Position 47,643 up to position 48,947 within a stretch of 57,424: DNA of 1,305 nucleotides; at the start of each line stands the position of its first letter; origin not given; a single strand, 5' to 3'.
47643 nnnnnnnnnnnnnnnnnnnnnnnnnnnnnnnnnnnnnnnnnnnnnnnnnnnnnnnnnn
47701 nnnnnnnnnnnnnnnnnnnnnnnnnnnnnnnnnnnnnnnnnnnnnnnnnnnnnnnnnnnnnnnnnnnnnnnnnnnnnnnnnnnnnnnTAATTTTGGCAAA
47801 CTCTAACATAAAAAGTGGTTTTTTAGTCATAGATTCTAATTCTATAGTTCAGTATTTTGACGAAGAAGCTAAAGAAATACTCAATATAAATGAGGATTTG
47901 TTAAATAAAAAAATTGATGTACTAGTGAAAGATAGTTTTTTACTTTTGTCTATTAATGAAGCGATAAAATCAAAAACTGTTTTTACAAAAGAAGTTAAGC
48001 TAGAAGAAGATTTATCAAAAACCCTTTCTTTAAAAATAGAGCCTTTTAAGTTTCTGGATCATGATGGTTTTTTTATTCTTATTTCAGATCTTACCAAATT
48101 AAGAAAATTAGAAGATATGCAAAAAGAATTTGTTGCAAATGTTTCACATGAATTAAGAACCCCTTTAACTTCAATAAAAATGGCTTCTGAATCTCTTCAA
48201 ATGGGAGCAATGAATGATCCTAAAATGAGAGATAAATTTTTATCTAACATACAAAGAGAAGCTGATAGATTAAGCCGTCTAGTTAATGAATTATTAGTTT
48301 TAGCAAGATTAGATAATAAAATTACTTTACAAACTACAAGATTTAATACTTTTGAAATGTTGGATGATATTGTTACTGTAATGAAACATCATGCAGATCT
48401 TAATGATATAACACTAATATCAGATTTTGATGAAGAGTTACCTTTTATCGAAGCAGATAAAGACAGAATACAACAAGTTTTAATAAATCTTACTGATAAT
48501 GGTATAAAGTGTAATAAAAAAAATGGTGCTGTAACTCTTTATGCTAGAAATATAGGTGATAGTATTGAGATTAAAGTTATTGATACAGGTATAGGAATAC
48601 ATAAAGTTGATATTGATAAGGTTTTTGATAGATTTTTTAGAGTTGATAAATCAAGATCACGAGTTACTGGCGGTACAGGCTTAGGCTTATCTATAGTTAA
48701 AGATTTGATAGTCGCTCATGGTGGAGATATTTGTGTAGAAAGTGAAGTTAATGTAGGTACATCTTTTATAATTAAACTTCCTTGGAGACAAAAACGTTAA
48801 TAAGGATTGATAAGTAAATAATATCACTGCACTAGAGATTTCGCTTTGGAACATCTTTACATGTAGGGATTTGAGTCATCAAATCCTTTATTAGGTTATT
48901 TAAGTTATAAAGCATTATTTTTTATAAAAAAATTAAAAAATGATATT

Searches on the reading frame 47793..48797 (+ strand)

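Call 7: search_protein_families(library=pfam, proteins=[window:47793-48797:+], max_evalue=0.01)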
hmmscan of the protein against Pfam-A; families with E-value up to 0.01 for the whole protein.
window:47793-48797:+ (335 aa): 3 families
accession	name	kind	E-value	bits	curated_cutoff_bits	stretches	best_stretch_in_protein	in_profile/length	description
PF02518.31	HATPase_c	-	8.3e-28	97.5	26.4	1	222-332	2-110/111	Histidine kinase-, DNA gyrase B-, and HSP90-like ATPase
PF00512.31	HisKA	-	3.5e-21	75.5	26.9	1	110-175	2-65/66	His Kinase A (phospho-acceptor) domain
PF13589.12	HATPase_c_3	-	0.00048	20.6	25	1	227-300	4-83/137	Histidine kinase-, DNA gyrase B-, and HSP90-like ATPase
